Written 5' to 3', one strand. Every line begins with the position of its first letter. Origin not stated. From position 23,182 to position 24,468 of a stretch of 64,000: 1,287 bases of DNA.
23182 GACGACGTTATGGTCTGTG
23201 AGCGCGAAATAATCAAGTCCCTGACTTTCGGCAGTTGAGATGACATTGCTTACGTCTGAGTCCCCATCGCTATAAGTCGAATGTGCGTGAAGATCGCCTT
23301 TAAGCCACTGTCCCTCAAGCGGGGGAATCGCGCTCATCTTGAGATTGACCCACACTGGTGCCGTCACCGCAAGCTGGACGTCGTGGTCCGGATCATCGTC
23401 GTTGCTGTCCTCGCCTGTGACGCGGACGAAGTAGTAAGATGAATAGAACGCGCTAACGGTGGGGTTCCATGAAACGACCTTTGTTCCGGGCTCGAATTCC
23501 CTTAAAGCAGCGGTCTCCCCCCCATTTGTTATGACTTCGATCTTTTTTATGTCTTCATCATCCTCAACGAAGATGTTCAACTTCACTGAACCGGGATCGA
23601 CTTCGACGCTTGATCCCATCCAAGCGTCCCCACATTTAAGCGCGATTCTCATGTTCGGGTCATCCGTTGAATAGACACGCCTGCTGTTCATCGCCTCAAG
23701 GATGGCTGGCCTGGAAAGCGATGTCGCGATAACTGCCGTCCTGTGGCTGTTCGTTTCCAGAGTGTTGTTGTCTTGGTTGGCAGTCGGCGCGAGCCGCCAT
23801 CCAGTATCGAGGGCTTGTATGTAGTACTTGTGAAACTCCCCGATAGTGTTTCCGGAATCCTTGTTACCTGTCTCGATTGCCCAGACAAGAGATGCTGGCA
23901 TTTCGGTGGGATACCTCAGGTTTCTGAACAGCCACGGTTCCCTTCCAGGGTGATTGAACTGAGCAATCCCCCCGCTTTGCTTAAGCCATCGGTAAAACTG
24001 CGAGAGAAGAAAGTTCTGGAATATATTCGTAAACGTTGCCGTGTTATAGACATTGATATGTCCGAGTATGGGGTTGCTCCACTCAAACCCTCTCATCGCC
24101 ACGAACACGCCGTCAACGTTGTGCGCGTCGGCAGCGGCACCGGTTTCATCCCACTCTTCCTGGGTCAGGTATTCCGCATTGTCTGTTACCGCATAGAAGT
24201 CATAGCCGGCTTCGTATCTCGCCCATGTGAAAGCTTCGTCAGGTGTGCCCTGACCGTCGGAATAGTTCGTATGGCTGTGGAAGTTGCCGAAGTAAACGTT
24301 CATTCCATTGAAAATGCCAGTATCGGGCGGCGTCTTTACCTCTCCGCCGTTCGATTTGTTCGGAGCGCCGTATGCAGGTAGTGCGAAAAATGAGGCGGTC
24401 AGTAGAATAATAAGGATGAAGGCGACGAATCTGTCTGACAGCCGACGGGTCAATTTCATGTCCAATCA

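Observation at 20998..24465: Secreted 1155-aa double-PHP-domain protein whose C-terminal domains are duplicated with 100% nucleotide identity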

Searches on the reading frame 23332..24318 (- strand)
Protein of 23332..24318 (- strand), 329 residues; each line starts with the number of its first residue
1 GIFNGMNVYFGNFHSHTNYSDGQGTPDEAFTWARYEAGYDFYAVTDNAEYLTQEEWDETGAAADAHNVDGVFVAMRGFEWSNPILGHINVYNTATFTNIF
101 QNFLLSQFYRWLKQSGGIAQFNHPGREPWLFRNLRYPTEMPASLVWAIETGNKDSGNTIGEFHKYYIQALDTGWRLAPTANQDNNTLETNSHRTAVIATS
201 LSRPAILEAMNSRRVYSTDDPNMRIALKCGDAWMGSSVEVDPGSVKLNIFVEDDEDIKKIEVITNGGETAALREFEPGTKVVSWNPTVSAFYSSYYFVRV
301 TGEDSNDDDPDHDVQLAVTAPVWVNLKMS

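Call 32: search_solved_structures(query=A1, max_evalue=1, show_alignments=3)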
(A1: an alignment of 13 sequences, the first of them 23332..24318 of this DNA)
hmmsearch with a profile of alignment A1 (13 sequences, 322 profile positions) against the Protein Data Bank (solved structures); distinct sequences matched with E-value up to 1: 11.
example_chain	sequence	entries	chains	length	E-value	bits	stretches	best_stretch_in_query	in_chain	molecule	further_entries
2anu_A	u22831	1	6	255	7.2e-06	28.7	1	9-177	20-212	hypothetical protein TM0559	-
3b0y_A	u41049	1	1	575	0.00013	24.6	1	11-50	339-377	DNA polymerase beta family (X family)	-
3au2_A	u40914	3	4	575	0.00013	24.6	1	11-50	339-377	DNA polymerase beta family (X family)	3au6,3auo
3b0x_A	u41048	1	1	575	0.00013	24.6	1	11-50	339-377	DNA polymerase beta family (X family)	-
3e38_A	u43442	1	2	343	0.00024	23.7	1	5-219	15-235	two-domain protein containing predicted PHP-like metal-dependent phosphoesterase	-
7ug9_A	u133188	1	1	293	0.0012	21.4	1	12-51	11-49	5'-3' exoribonuclease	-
9etk_A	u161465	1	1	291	0.0025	20.4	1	12-51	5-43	Metal-dependent phosphoesterases (PHP family)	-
3e0f_A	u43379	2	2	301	0.0029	20.2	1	12-58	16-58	Putative Metal-dependent Phosphoesterase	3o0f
2yb1_A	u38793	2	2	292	0.058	15.9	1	12-48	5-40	AMIDOHYDROLASE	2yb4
2w9m_A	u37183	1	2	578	0.62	12.5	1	10-50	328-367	POLYMERASE X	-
1m65_A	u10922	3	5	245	0.67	12.4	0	9-62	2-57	Hypothetical protein ycdX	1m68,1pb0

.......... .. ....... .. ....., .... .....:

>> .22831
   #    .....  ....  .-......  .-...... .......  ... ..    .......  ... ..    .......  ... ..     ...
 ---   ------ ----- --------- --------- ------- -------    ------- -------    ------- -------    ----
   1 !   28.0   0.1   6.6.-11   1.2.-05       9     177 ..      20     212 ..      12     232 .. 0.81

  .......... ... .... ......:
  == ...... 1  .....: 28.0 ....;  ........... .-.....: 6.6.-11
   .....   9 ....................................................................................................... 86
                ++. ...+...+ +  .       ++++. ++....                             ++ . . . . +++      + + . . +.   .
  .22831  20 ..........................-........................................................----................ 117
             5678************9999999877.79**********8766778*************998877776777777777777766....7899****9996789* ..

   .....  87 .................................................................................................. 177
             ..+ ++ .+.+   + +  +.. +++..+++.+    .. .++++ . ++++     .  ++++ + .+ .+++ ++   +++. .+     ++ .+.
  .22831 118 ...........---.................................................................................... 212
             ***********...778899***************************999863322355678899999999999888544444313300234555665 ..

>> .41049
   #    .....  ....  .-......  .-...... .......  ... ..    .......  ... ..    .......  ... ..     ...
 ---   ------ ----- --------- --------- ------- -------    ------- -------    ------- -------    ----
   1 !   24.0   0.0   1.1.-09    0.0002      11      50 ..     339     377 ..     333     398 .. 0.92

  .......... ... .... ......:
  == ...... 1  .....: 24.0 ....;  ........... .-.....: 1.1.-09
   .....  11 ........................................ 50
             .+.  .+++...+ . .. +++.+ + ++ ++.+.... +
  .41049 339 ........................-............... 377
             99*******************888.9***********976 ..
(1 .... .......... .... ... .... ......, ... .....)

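Call 39: predict_structure(alignment_id=A1)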
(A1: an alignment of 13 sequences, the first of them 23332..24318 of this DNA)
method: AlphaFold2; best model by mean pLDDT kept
length: 329 residues; sequences in the alignment: 13
mean_pLDDT: 87.3   pTM: 0.89
mean pLDDT of the five models: 87.3, 86.9, 86.6, 86.4, 85.7
residues with pLDDT >= 90: 203; 70-90: 78; 50-70: 46; < 50: 2
segments of 3 or more residues with pLDDT < 50: none
pLDDT, mean of each block of 10 residues (from residue 1): 86 92 92 92 94 96 98 96 84 86 74 91 75 58 82 58 85 90 62 90 97 93 93 94 94 96 96 96 96 94 76 86 89
secondary structure, 60 per line:
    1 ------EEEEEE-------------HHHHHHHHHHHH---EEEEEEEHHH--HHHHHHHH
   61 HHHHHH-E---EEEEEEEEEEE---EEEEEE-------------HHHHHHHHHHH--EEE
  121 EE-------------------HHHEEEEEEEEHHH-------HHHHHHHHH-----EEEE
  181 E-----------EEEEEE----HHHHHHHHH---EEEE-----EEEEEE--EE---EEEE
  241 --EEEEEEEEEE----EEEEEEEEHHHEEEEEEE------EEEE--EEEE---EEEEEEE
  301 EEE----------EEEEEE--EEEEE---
elements in order: E7-12 H26-37 E41-47 H53-66 E72-82 E86-91 H105-115 E118-122 E145-152 H163-171 E177-181 E193-198 H203-211 E215-218 E224-229 E237-240 E243-252 E257-264 E268-274 E281-284 E287-290 E294-303 E314-319 E322-326

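Call 41: fold_search(model_id=the predicted structure, library=pdb)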
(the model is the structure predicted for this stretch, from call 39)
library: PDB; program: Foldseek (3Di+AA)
matches with E <= 10: 1459; with E <= 0.001: 7
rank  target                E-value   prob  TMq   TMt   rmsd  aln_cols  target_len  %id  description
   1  3e38_B                1.3e-13  1.00  0.53  0.51  10.9       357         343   17  CRYSTAL STRUCTURE OF A TWO-DOMAIN PROTEIN CONTAINING PREDICTED PHP-LIKE METAL-DEPENDENT PHOSPHOESTERASE (BVU_3505) FRO (released 2008-10-07)
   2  3e38_A                4.0e-12  1.00  0.53  0.51  11.0       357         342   17  CRYSTAL STRUCTURE OF A TWO-DOMAIN PROTEIN CONTAINING PREDICTED PHP-LIKE METAL-DEPENDENT PHOSPHOESTERASE (BVU_3505) FRO (released 2008-10-07)
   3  2anu_E                1.1e-07  1.00  0.46  0.66   4.0       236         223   19  Crystal structure of Predicted metal-dependent phosphoesterase (PHP family) (tm0559) from THERMOTOGA MARITIMA at 2.40  (released 2005-10-18)
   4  3tp4_A                2.5e-04  0.66  0.21  0.17  17.1       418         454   11  Crystal Structure of engineered protein at the resolution 1.98A, Northeast Structural Genomics Consortium Target OR128 (released 2011-10-05)
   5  3tp4_B                4.8e-04  0.63  0.21  0.17  18.1       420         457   12  Crystal Structure of engineered protein at the resolution 1.98A, Northeast Structural Genomics Consortium Target OR128 (released 2011-10-05)
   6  6i0x_B                5.4e-04  0.57  0.22  0.18  16.1       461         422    8  Porphyromonas gingivalis peptidylarginine deminase (PPAD) mutant G231N/E232T/N235D in complex with Cl-amidine. (released 2019-01-23)
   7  5wsz_A                8.7e-04  1.00  0.20  0.35   5.8       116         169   12  Crystal structure of a lytic polysaccharide monooxygenase,BtLPMO10A, from Bacillus thuringiensis (released 2017-02-22)
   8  6i0x_A                1.2e-03  0.44  0.21  0.18  16.0       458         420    8  Porphyromonas gingivalis peptidylarginine deminase (PPAD) mutant G231N/E232T/N235D in complex with Cl-amidine. (released 2019-01-23)
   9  4ytb                  1.3e-03  0.54  0.23  0.19  15.9       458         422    8  Crystal structure of Porphyromonas gingivalis peptidylarginine deiminase (PPAD) in complex with dipeptide Asp-Gln. (released 2015-07-01)
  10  3hbq                  1.4e-03  1.00  0.21  0.19   5.4       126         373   16  Structure of recombinant Chicken Liver Sulfite Oxidase mutant Cys 185 Ala (released 2010-04-14)
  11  8gul_A                1.5e-03  1.00  0.24  0.18   4.0       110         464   15  Chitin-active AA10 LPMO (GbpA) complexed with Cu(II) from Vibrio campbellii (released 2023-06-21)
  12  5wsz_B                1.5e-03  1.00  0.19  0.34   5.8       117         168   12  Crystal structure of a lytic polysaccharide monooxygenase,BtLPMO10A, from Bacillus thuringiensis (released 2017-02-22)
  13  2oxh_F                1.7e-03  1.00  0.21  0.50   3.9       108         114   14  The SOXYZ Complex of Paracoccus Pantotrophus (released 2007-05-22)
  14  8cka_B                1.8e-03  1.00  0.25  0.20   4.0       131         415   13  Deinococcus radidurans HPI S-layer (released 2023-04-19)
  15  5kwy_C                1.9e-03  0.96  0.18  0.36   7.8       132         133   11  Structure of human NPC1 middle lumenal domain bound to NPC2 (released 2016-08-24)
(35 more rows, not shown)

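Call 66: search_protein_families(library=ncbifam, proteins=[window:23332-24318:-], max_evalue=0.01)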
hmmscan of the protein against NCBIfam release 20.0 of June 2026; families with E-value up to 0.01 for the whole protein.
window:23332-24318:- (329 aa): 4 families
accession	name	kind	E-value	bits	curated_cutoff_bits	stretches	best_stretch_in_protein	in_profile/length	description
NF038032.1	CehA_McbA_metalo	domain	2.9e-37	128.8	80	1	9-325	3-315/315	CehA/McbA family metallohydrolase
NF041577.1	nside_bi_sphtase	equivalog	1.2e-05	24.6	400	0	12-75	5-67/276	3',5'-nucleoside bisphosphate phosphatase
NF047791.1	RNaseRnm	equivalog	0.0024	17.2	375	0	12-116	4-105/275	RNase RNM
NF006375.0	PRK08609.1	equivalog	0.0027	16.3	426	1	11-52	337-377/571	DNA polymerase/3'-5' exonuclease PolX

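Call 67: search_protein_families(library=pfam, proteins=[window:23332-24318:-], max_evalue=0.1)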
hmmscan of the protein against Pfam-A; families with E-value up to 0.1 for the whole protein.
window:23332-24318:- (329 aa): 2 families
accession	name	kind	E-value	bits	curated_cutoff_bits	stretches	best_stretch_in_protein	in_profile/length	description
PF12228.14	DUF3604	-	2.6e-09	36.5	20.4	2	46-82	127-163/591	Protein of unknown function (DUF3604)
PF02811.25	PHP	-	0.022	15.5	26.4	1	13-66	2-41/164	PHP domain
